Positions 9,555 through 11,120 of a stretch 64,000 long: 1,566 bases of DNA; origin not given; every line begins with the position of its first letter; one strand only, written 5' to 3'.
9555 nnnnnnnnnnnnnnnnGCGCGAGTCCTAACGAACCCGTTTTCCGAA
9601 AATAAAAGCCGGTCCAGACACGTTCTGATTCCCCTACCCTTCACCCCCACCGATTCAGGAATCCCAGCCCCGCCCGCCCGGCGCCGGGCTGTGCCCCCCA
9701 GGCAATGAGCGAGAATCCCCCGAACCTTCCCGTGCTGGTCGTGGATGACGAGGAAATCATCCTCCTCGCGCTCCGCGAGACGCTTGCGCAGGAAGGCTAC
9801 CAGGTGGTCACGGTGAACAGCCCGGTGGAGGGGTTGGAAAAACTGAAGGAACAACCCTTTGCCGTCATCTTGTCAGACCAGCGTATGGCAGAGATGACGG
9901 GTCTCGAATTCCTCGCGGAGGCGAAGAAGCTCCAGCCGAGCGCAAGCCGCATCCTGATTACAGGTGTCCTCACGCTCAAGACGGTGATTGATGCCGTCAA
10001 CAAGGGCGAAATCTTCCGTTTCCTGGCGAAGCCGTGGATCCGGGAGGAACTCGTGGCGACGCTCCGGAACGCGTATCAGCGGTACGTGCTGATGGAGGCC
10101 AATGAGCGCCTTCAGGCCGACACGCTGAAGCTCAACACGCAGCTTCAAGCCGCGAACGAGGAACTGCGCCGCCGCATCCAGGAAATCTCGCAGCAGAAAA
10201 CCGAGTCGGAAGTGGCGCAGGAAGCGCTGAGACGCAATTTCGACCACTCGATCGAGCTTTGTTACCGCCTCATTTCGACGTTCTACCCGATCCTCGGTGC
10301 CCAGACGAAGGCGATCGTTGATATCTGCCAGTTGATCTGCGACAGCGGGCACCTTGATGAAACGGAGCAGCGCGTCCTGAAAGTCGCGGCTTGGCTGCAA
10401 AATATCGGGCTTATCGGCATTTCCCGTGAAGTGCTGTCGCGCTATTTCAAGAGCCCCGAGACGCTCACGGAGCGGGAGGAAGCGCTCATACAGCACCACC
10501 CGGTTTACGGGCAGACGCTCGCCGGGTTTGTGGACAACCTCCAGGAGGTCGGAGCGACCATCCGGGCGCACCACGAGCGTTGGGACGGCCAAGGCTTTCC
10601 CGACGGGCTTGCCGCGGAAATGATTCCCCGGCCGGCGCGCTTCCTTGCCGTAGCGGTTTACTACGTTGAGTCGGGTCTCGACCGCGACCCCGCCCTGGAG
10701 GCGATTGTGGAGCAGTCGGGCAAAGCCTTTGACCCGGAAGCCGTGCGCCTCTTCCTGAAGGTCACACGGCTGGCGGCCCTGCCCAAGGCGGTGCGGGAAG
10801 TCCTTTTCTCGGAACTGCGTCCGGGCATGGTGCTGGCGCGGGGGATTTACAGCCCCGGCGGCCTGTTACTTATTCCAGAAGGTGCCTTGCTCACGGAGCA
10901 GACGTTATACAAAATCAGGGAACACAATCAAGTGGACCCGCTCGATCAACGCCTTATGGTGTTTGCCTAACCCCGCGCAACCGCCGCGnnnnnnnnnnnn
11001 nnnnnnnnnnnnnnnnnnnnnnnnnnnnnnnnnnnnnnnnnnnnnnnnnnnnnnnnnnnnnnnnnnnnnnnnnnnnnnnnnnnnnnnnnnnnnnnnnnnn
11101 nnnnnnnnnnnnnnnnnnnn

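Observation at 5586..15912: Six-gene Che-like operon (CheR, CheB, PAS kinase, REC-HD-GYP, hybrid kinase, CheA) with no MCP, CheW or CheY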

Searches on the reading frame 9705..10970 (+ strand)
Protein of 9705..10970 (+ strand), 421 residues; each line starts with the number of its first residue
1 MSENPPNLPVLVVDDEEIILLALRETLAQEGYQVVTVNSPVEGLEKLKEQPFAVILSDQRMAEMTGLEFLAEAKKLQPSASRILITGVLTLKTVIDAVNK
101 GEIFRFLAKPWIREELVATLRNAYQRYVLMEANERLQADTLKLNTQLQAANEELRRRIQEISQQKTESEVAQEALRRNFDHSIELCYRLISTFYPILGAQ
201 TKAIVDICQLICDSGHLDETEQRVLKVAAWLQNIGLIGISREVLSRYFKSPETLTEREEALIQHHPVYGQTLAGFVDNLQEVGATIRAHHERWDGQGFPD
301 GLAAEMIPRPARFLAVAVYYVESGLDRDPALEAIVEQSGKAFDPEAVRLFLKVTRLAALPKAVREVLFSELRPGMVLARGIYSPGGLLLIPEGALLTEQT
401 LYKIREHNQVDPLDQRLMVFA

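Call 3: search_protein_families(library=pfam, proteins=[window:9705-10970:+], max_evalue=0.01)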
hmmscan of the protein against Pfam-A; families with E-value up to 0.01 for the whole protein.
window:9705-10970:+ (421 aa): 3 families
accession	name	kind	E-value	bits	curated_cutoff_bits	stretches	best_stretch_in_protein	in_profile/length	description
PF13487.12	HD_5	-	4e-26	92.2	27.2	1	185-345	2-169/170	HD domain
PF00072.30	Response_reg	-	1.9e-20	73.5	30.2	1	10-120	1-110/111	Response regulator receiver domain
PF01966.28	HD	-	0.00025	21.8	22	1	219-317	21-110/116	HD domain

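Call 5: search_protein_families(library=ncbifam, proteins=[window:9705-10970:+], max_evalue=0.01)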
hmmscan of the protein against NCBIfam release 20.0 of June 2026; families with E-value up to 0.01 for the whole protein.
window:9705-10970:+ (421 aa): 78 families (the best 25 are shown)
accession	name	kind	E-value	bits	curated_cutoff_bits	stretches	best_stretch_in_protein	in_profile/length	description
NF053512.1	nitric_RR_NosR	exception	2e-104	350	400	1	10-418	1-421/422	response regulator c-di-GMP phosphodiesterase, NosR family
NF011695.0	PRK15115.1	equivalog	3.4e-17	62.3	763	1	10-127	9-125/445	two-component system response regulator GlrR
NF047793.1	ResRegPgtA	equivalog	1.7e-16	60.1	650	1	9-163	7-161/414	two-component system response regulator PgtA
NF006900.1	PRK09390.1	equivalog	3e-16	59.6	255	1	9-165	6-158/203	response regulator FixJ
TIGR01818.1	ntrC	equivalog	1e-15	57.5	558.6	1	10-141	1-134/463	nitrogen regulation protein NR(I)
NF007689.0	PRK10365.1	equivalog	6.3e-15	54.9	760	1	7-131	5-128/441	sigma-54-dependent response regulator transcription factor ZraR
NF008469.0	PRK11361.1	equivalog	7e-15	54.7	714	1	10-137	7-133/461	acetoacetate metabolism transcriptional regulator AtoC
NF045505.1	RR_RssB_Pseudo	equivalog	4.8e-13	48.9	700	1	7-155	5-153/394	two-component system response regulator RssB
NF033791.1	ActR_PrrA_rreg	equivalog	5.7e-13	49.2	250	1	10-144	4-136/173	ActR/PrrA/RegA family redox response regulator transcription factor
NF051870.1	NAssimRespRegNtrX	equivalog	6.9e-13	48.3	600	1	10-164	4-161/452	nitrogen assimilation response regulator NtrX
NF008176.1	PRK10923.1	equivalog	9.4e-13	47.5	620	1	10-130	6-125/469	nitrogen regulation protein NR(I)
NF052313.1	T9SS_RR_PorX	equivalog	1.1e-12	47.5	300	1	10-151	3-145/513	T9SS response regulator signal transducer PorX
NF046022.1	RespRegCpdRBruc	equivalog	1.5e-12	47.5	180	1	10-120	4-113/120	cell cycle two-component system response regulator CpdR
NF053854.1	RespRegPhoBBctds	equivalog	1.5e-11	44.1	270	1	10-171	1-164/225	two-component system response regulator PhoB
NF046020.1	HisKinCckABruc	equivalog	5e-11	41.2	1000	1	10-122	752-865/868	cell cycle histidine kinase CckA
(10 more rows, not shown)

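Call 26: search_solved_structures(query=window:9705-10970:+, max_evalue=0.001, show_alignments=3)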
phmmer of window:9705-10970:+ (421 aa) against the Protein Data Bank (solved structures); distinct sequences matched with E-value up to 0.001: 126 (the best 60 are shown).
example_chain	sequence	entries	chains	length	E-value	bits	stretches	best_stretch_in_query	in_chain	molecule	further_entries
2rjn_A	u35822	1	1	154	8.6e-26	93.9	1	1-146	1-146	Response regulator receiver:Metal-dependent phosphohydrolase, HD subdomain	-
2jk1_A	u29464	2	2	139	4e-20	75.2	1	10-139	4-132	HYDROGENASE TRANSCRIPTIONAL REGULATORY PROTEIN HUPR1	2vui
2vuh_B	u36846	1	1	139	1.4e-19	73.4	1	10-139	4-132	HYDROGENASE TRANSCRIPTIONAL REGULATORY PROTEIN HUPR1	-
3kcn_A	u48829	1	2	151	5.3e-18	68.2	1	8-140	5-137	Adenylate cyclase homolog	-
3hv2_A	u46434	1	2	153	2.2e-17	66.2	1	9-129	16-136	Response regulator/HD domain protein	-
3jte_A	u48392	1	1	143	9.5e-16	60.8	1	9-137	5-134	Response regulator receiver protein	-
1zy2_A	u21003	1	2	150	2.1e-15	59.6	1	9-151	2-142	transcriptional regulator NtrC1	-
1zit_A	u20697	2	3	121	1.3e-14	57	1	10-127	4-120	transcriptional regulator (NtrC family)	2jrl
4l4u_A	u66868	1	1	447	1.5e-14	56.8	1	7-140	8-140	Transcriptional regulator (NtrC family)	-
1ny5_A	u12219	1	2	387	4.2e-14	55.4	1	9-140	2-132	transcriptional regulator (NtrC family)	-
4mcw_A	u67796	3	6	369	4.7e-14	55.2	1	152-359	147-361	Metal dependent phosphohydrolase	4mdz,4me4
3dzd_A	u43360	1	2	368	8.4e-14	54.4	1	10-128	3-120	Transcriptional regulator (NtrC family)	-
5z7c_A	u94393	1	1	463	6.3e-13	51.5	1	195-326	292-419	3'3'-cGAMP-specific phosphodiesterase 3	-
3crn_A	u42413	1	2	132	1e-12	50.8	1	10-119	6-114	Response regulator receiver domain protein, CheY-like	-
1qkk_A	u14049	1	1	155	5.5e-12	48.4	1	10-148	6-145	C4-DICARBOXYLATE TRANSPORT TRANSCRIPTIONAL REGULATORY PROTEIN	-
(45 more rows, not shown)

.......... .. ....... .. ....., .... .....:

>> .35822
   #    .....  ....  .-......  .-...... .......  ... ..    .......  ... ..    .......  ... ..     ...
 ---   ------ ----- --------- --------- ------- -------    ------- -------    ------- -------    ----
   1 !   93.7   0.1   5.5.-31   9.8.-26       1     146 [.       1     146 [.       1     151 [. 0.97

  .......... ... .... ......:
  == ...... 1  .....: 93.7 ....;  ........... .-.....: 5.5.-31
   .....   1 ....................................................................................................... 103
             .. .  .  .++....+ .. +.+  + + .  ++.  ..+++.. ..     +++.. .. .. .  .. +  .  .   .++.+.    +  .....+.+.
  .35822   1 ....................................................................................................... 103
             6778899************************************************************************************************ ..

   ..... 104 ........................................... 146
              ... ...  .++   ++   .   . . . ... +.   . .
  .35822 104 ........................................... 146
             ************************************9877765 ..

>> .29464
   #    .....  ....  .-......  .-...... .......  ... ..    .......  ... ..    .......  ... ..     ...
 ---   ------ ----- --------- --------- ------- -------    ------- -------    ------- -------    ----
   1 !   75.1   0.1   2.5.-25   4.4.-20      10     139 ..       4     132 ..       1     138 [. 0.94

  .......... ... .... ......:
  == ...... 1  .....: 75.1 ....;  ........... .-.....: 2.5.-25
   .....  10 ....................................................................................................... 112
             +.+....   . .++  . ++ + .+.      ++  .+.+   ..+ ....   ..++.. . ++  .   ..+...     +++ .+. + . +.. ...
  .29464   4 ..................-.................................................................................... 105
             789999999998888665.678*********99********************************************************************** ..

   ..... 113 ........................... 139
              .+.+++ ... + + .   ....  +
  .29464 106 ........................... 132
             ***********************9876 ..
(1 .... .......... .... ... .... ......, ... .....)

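Call 47: find_homologous_proteins(query=window:9705-10970:+, max_evalue=1e-30)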
Query window:9705-10970:+ (421 aa): 2174 proteins with E <= 1e-30 among 8000 candidates; the best 120 are listed.
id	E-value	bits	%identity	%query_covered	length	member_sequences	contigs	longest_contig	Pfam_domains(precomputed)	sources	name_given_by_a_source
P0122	1.9e-271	917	100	100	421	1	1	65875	PF13487.13,PF00072.31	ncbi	-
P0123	1.5e-183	628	67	99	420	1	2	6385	PF13487.13,PF00072.31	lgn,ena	-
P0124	3.0e-181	621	68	98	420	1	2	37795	PF13487.13,PF00072.31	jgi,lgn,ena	-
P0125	6.3e-179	613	66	98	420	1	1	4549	PF13487.13,PF00072.31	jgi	-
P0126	6.4e-179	613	67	98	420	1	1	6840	PF13487.13,PF00072.31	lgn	-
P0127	2.6e-176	604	64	98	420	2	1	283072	PF13487.13,PF00072.31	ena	-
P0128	5.9e-174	597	64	98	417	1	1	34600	PF13487.13,PF00072.31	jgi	jgi:response regulator RpfG family c-di-GMP phosphodiesterase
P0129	9.2e-174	596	63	100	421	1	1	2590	PF13487.13,PF00072.31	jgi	-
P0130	9.9e-173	592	64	100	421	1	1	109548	PF13487.13,PF01966.29,PF00072.31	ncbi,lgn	-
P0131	2.3e-171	588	63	100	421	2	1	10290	PF13487.13,PF00072.31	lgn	-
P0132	3.2e-171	588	62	100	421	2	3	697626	PF13487.13,PF00072.31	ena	-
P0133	7.2e-170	583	62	100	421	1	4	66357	PF13487.13,PF00072.31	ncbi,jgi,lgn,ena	jgi:response regulator RpfG family c-di-GMP phosphodiesterase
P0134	9.4e-170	583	64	98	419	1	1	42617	PF13487.13,PF00072.31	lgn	-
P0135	2.9e-169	581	62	95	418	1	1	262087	PF13487.13,PF00072.31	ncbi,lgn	-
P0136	7.9e-169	580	62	95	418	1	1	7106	PF13487.13,PF00072.31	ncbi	-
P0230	4.6e-150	518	58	99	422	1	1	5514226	PF13487.13,PF00072.31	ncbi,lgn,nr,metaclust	ncbi:response regulator receiver domain protein [Verrucomicrobiia bacterium DG1235]|nr:response regu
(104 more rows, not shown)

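Call 48: find_encoding_contigs(protein=P0230, flank=10000, max_places=1)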
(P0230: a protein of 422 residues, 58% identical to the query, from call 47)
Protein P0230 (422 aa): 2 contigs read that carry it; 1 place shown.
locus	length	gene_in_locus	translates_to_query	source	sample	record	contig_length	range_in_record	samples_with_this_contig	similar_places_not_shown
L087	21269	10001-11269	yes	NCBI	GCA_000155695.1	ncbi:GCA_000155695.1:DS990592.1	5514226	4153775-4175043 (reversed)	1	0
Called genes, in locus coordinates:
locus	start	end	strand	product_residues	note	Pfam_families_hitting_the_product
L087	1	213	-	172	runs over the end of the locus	PF00293:NUDIX, PF14815:NUDIX_4 (weak)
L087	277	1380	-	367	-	PF01408:GFO_IDH_MocA, PF22725:GFO_IDH_MocA_C3, PF02894:GFO_IDH_MocA_C (weak)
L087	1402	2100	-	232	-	PF01168:Ala_racemase_N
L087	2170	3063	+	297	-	PF00126:HTH_1, PF03466:LysR_substrate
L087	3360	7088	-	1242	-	PF02574:S-methyl_trans, PF00809:Pterin_bind, PF02607:B12-binding_2, PF02310:B12-binding, PF02965:Met_synt_B12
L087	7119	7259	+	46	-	-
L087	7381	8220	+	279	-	PF03705:CheR_N, PF01739:CheR, PF08242:Methyltransf_12 (faint)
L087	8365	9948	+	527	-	PF02518:HATPase_c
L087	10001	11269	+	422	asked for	PF00072:Response_reg, PF13487:HD_5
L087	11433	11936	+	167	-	PF01584:CheW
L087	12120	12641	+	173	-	PF03975:CheD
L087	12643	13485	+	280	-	PF08668:HDOD, PF01966:HD (faint)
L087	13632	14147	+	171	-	-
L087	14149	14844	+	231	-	PF00072:Response_reg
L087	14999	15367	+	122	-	PF00072:Response_reg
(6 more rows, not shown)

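Call 49: find_encoding_contigs(protein=P0127, flank=10000, max_places=1)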
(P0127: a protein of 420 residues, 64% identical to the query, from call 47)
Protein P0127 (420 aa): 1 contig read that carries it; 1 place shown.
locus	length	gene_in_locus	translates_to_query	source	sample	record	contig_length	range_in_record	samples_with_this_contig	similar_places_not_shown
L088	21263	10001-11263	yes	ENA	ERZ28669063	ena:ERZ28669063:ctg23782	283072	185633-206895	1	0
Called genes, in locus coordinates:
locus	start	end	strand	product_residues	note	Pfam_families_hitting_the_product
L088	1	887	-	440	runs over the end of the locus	PF00006:ATP-synt_ab, PF18269:T3SS_ATPase_C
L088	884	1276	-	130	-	PF02108:FliH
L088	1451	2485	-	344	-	PF14842:FliG_N, PF14841:FliG_M, PF01706:FliG_C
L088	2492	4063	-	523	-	PF01514:YscJ_FliF, PF08345:YscJ_FliF_C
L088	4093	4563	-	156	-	PF02049:FliE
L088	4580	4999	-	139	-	PF00460:Flg_bb_rod (weak), PF06429:Flg_bbr_C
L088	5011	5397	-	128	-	-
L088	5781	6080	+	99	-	-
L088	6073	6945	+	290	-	PF03705:CheR_N, PF01739:CheR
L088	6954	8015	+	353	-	PF00072:Response_reg, PF01339:CheB_methylest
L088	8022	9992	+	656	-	PF02518:HATPase_c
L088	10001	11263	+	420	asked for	PF00072:Response_reg, PF13487:HD_5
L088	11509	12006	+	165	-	PF01584:CheW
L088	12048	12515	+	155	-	-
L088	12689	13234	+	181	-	PF03975:CheD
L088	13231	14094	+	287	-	PF08668:HDOD, PF01966:HD (weak)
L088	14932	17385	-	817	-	PF03648:Glyco_hydro_67N (weak), PF16126:DUF4838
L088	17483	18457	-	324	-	PF00106:adh_short (faint), PF01073:3Beta_HSD, PF01370:Epimerase, PF02719:Polysacc_synt_2, PF04321:RmlD_sub_bind, PF07993:NAD_binding_4 (faint), PF13460:NAD_binding_10 (weak), PF16363:GDP_Man_Dehyd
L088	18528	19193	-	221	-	PF02397:Bac_transf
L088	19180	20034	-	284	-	PF00685:Sulfotransfer_1, PF13469:Sulfotransfer_3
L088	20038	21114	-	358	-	-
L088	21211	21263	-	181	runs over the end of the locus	-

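Call 55: find_encoding_contigs(protein=P0124, flank=10000, max_places=2)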
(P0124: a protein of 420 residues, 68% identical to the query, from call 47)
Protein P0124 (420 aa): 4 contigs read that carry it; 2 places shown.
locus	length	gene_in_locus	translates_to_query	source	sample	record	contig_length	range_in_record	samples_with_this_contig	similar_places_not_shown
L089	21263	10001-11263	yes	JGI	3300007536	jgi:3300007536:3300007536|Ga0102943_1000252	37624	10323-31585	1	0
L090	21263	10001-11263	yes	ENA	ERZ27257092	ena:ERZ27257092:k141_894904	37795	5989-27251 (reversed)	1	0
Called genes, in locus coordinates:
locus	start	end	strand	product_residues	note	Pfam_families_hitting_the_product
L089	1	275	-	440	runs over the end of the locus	PF02874:ATP-synt_ab_N (weak), PF00006:ATP-synt_ab, PF18269:T3SS_ATPase_C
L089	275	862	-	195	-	PF02108:FliH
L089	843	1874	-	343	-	PF14842:FliG_N, PF14841:FliG_M, PF01706:FliG_C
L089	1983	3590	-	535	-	PF01514:YscJ_FliF, PF08345:YscJ_FliF_C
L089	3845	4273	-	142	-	PF02049:FliE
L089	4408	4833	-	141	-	PF00460:Flg_bb_rod (weak), PF06429:Flg_bbr_C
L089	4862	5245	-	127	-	-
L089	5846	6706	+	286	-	PF03705:CheR_N, PF01739:CheR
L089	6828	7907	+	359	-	PF00072:Response_reg, PF01339:CheB_methylest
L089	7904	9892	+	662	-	PF08447:PAS_3 (weak), PF02518:HATPase_c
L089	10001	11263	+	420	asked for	PF00072:Response_reg, PF13487:HD_5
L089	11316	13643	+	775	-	PF00072:Response_reg, PF00989:PAS, PF08448:PAS_4, PF13426:PAS_9 (weak), PF13426:PAS_9, PF00512:HisKA, PF02518:HATPase_c, PF00072:Response_reg, +2 more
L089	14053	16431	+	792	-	PF02743:dCache_1, PF00015:MCPsignal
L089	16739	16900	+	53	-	-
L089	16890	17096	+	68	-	-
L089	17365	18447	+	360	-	-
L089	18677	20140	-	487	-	-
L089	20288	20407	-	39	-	-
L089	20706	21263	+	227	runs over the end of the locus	PF00005:ABC_tran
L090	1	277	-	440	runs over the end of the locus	PF02874:ATP-synt_ab_N (weak), PF00006:ATP-synt_ab, PF18269:T3SS_ATPase_C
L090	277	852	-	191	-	PF02108:FliH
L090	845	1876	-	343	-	PF14842:FliG_N, PF14841:FliG_M, PF01706:FliG_C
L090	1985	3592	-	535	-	PF01514:YscJ_FliF, PF08345:YscJ_FliF_C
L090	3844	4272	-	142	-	PF02049:FliE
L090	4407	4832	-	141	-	PF00460:Flg_bb_rod (weak), PF06429:Flg_bbr_C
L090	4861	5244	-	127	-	-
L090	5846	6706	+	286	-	PF03705:CheR_N, PF01739:CheR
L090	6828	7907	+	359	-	PF00072:Response_reg, PF01339:CheB_methylest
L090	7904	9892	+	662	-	PF08447:PAS_3 (weak), PF02518:HATPase_c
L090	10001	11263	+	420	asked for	PF00072:Response_reg, PF13487:HD_5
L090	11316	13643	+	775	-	PF00072:Response_reg, PF00989:PAS, PF08448:PAS_4, PF13426:PAS_9 (weak), PF13426:PAS_9, PF00512:HisKA, PF02518:HATPase_c, PF00072:Response_reg, +2 more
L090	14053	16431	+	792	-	PF02743:dCache_1, PF00015:MCPsignal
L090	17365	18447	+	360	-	-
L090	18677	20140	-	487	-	-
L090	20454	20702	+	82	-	-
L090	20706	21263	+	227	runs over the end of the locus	PF00005:ABC_tran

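Call 56: find_encoding_contigs(protein=P0130, flank=10000, max_places=1)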
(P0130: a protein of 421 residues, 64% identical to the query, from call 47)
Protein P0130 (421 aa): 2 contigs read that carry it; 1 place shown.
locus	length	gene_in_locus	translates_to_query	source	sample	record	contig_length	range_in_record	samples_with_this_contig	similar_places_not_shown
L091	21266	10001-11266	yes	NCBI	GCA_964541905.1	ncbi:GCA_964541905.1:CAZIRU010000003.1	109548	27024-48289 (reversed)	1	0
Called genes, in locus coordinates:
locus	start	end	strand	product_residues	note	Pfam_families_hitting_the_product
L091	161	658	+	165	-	-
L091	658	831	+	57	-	-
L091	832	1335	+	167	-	-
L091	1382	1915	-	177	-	PF00132:Hexapep (weak), PF25084:LbH_EIF2B (weak), PF25087:GMPPB_C (weak), PF00132:Hexapep, PF14602:Hexapep_2 (weak)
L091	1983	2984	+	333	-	PF13624:SurA_N_3, PF13623:SurA_N_2 (weak), PF09312:SurA_N (faint), PF13145:Rotamase_2, PF00639:Rotamase (weak)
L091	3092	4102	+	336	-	PF03462:PCRF, PF00472:RF-1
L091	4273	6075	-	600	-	PF02465:FliD_N, PF07195:FliD_C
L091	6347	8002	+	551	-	PF00575:S1 (weak), PF17092:PCB_OB (faint), PF21710:Spt6_S1 (faint), PF23459:S1_RRP5 (faint), PF13509:S1_2 (faint), PF00575:S1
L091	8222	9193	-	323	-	PF01380:SIS, PF00571:CBS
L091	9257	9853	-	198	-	-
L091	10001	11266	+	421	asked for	PF00072:Response_reg, PF13487:HD_5, PF01966:HD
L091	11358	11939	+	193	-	-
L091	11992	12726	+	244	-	-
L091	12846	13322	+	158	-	PF01584:CheW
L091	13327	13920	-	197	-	PF13580:SIS_2, PF01380:SIS (weak)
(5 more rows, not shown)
